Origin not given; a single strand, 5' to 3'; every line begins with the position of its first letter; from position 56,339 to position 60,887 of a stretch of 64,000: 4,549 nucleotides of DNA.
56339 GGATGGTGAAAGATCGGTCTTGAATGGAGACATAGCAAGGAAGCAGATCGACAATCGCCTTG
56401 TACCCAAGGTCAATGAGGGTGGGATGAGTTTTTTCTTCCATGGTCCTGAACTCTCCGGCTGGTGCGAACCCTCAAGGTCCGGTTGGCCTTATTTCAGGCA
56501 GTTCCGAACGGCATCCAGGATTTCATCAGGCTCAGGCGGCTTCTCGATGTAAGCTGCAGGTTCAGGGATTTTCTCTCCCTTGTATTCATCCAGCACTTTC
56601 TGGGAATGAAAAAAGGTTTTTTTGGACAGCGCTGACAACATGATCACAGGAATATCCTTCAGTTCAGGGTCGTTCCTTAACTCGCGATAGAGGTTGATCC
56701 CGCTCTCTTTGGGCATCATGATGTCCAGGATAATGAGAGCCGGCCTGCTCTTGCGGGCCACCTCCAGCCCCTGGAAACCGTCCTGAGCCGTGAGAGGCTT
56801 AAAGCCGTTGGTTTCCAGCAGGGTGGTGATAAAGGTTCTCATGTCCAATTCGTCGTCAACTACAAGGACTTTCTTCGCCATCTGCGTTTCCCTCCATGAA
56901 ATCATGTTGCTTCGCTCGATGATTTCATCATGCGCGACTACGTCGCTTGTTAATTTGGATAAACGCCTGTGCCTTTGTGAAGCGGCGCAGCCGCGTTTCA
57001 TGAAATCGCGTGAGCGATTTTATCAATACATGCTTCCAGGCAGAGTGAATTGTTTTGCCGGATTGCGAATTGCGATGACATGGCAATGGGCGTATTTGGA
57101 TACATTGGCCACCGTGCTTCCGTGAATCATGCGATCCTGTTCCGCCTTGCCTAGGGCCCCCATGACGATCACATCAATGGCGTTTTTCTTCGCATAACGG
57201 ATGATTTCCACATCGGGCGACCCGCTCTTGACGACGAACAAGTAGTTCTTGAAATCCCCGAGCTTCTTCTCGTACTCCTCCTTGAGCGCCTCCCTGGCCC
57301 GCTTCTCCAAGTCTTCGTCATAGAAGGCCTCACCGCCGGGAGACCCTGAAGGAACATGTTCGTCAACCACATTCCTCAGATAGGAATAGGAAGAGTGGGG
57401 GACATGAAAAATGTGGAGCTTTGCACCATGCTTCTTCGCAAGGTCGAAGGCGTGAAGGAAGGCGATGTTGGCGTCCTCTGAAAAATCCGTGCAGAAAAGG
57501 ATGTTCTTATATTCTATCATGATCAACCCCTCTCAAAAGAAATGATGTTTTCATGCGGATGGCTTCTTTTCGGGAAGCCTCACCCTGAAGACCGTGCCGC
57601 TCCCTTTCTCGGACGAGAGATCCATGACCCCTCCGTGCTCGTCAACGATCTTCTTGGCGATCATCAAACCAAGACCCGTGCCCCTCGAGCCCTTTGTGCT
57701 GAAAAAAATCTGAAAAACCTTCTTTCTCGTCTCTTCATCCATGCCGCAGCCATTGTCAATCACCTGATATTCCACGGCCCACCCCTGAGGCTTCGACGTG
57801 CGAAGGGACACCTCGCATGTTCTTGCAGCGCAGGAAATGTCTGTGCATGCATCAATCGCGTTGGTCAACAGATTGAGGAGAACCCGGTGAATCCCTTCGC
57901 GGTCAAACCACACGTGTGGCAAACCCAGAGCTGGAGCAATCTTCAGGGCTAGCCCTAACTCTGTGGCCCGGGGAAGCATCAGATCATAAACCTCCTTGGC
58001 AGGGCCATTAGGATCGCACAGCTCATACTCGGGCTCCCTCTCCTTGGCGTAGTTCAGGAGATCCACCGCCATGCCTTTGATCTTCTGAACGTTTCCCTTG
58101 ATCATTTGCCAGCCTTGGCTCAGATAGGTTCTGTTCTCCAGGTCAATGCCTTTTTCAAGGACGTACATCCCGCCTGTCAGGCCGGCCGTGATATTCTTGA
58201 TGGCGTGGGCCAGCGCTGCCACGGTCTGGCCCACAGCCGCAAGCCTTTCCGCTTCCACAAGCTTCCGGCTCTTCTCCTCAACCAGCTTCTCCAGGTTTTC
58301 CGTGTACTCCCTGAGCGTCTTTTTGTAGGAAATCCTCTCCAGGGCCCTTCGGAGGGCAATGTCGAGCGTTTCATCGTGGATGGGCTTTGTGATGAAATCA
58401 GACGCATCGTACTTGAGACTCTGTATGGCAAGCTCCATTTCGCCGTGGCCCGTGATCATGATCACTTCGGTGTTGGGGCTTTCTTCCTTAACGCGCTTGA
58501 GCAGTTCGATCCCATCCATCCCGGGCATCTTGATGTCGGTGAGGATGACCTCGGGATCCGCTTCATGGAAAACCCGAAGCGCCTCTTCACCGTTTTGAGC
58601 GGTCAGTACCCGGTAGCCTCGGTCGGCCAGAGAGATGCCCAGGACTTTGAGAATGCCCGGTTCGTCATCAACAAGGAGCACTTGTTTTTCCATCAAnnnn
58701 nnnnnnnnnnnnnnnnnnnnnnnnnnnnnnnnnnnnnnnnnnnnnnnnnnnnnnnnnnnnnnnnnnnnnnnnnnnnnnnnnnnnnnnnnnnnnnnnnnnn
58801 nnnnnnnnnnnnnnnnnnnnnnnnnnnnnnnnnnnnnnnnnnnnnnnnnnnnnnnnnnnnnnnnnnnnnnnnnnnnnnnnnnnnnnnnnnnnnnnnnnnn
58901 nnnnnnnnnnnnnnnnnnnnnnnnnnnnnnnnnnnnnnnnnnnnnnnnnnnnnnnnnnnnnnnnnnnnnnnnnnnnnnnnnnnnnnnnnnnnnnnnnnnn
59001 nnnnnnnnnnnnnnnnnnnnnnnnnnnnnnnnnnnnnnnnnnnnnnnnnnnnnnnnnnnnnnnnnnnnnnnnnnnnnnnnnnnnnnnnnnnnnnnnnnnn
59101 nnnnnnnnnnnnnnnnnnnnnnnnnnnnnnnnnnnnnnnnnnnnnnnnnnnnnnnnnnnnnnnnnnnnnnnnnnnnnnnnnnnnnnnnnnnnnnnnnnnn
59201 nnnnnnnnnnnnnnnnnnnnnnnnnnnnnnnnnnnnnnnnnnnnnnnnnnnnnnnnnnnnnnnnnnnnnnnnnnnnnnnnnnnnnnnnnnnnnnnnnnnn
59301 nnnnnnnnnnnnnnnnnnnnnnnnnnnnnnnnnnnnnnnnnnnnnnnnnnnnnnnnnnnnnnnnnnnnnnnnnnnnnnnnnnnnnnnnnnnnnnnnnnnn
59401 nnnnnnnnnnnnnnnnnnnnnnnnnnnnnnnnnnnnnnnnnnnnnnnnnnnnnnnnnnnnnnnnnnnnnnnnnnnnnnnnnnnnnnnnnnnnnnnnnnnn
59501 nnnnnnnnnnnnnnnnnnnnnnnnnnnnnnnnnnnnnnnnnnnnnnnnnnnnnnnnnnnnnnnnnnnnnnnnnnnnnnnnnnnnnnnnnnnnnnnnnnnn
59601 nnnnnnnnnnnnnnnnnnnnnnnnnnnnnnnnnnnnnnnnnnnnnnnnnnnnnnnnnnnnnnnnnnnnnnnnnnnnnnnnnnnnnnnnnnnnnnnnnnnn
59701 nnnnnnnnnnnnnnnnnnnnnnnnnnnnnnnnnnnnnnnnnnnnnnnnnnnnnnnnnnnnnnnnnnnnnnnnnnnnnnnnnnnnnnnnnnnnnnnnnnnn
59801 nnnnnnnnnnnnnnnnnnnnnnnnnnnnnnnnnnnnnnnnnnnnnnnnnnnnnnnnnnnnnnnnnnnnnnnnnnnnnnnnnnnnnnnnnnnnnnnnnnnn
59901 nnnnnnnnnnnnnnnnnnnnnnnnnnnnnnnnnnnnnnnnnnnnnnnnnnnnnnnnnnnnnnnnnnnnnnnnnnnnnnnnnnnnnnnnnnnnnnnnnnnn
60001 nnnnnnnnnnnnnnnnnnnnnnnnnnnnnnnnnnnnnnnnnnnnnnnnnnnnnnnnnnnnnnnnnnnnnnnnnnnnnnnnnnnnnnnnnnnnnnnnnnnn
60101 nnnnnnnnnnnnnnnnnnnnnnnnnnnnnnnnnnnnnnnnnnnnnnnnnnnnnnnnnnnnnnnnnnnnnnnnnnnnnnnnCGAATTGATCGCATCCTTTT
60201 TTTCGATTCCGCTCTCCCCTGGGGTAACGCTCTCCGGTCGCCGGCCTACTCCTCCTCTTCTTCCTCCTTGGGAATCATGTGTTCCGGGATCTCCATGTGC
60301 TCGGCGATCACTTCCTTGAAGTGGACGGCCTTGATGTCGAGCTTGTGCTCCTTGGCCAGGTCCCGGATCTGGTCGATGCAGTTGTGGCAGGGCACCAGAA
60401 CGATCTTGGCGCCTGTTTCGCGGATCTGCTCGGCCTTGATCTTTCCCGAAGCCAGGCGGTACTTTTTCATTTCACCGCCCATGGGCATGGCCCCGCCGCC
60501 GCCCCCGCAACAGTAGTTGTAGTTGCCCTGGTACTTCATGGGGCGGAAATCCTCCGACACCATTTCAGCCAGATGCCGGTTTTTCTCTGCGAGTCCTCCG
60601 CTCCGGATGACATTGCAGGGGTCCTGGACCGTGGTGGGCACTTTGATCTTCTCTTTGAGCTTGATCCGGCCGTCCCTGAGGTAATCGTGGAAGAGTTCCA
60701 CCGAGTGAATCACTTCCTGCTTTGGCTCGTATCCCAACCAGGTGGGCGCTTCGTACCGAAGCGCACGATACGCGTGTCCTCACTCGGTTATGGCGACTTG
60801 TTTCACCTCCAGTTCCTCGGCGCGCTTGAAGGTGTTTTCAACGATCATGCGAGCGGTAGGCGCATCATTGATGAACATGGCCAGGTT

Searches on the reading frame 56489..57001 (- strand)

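Call 64: search_protein_families(library=pfam, proteins=[window:56489-57001:-], max_evalue=0.001)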
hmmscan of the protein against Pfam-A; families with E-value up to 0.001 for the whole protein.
window:56489-57001:- (170 aa): 1 family
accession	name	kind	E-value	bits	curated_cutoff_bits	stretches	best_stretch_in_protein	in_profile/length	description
PF00072.30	Response_reg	-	7.1e-20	71.7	30.2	1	45-131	1-85/111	Response regulator receiver domain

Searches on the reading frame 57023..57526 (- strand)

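Call 64: search_protein_families(library=pfam, proteins=[window:57023-57526:-], max_evalue=0.001)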
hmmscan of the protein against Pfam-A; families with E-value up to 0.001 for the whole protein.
window:57023-57526:- (167 aa): 1 family
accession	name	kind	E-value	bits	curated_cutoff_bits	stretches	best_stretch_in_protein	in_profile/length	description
PF00582.32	Usp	-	4.5e-25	89.3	24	1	6-154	2-141/141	Universal stress protein family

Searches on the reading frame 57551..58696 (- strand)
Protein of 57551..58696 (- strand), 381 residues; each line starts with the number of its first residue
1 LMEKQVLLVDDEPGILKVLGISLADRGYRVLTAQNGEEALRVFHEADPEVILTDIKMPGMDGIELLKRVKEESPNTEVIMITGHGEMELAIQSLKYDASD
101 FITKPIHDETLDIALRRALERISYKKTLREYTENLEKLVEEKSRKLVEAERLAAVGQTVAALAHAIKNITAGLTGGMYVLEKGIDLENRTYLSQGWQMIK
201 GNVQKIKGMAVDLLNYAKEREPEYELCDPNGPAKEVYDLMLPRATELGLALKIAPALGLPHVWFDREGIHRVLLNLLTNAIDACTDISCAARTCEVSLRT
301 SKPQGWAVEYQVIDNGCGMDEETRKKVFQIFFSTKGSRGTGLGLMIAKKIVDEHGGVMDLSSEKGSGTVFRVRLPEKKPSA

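Call 64: search_protein_families(library=pfam, proteins=[window:57551-58696:-], max_evalue=0.001)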
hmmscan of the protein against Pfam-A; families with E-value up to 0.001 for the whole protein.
window:57551-58696:- (381 aa): 4 families
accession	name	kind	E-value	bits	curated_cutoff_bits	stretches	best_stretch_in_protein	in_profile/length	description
PF00072.30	Response_reg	-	1.6e-32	112.4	30.2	1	6-114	1-109/111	Response regulator receiver domain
PF02518.31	HATPase_c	-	2e-25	89.8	26.4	1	265-377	2-110/111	Histidine kinase-, DNA gyrase B-, and HSP90-like ATPase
PF14501.12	HATPase_c_5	-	1.4e-05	25.4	22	1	269-365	6-93/102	GHKL domain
PF13589.12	HATPase_c_3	-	0.00012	22.6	25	1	271-337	5-63/137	Histidine kinase-, DNA gyrase B-, and HSP90-like ATPase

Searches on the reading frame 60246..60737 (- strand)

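Call 64: search_protein_families(library=pfam, proteins=[window:60246-60737:-], max_evalue=0.001)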
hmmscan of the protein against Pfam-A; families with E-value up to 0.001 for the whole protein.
window:60246-60737:- (163 aa): 1 family
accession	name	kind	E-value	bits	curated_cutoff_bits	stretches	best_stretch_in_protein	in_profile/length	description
PF02754.22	CCG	-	9e-10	39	20.6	1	36-124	2-84/85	Cysteine-rich domain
